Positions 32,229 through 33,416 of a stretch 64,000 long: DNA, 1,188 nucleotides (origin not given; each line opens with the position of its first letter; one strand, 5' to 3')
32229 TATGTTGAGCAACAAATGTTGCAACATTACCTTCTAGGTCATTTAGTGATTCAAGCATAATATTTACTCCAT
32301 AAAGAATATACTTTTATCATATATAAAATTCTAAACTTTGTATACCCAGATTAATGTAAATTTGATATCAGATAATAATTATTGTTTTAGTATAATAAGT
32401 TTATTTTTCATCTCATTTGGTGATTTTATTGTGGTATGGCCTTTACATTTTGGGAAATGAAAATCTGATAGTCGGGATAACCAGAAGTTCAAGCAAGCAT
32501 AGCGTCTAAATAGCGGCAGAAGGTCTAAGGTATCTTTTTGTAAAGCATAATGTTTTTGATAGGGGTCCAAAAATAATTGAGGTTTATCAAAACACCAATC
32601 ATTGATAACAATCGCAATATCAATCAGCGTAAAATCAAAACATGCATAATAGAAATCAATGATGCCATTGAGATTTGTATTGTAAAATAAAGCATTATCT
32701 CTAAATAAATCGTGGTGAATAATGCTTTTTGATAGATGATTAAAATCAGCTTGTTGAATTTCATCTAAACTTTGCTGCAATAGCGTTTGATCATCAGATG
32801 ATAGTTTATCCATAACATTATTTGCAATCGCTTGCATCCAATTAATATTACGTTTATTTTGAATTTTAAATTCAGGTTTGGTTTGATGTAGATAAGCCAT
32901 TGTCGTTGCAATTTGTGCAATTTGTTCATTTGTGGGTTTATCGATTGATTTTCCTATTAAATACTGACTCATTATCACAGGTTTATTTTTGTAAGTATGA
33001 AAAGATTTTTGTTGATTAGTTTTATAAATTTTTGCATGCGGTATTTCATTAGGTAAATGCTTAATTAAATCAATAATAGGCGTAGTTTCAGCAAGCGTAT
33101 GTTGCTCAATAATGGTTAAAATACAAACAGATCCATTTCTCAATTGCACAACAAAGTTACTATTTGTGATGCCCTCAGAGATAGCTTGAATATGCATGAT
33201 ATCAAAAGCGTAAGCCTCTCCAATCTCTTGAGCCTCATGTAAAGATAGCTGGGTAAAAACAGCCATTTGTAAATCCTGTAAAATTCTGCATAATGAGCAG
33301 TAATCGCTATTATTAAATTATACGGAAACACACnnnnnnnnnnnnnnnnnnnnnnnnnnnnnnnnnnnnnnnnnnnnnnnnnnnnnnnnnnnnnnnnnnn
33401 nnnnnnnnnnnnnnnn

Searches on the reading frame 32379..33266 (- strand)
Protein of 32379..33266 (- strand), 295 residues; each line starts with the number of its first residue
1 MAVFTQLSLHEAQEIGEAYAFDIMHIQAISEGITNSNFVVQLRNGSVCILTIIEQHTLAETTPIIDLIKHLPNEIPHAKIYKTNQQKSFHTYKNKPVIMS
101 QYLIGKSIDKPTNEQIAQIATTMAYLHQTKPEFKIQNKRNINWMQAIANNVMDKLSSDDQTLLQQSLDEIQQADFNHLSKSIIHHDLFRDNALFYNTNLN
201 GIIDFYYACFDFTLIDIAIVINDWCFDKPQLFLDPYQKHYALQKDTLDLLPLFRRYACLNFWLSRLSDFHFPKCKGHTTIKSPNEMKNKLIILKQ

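Call 56: search_protein_families(library=pfam, proteins=[window:32379-33266:-], max_evalue=0.0001)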
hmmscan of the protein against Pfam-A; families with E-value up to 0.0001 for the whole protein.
window:32379-33266:- (295 aa): 1 family
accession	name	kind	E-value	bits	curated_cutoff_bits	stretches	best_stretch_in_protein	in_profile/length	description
PF01636.29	APH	-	4.4e-23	82.7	23.2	1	25-241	1-230/239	Phosphotransferase enzyme family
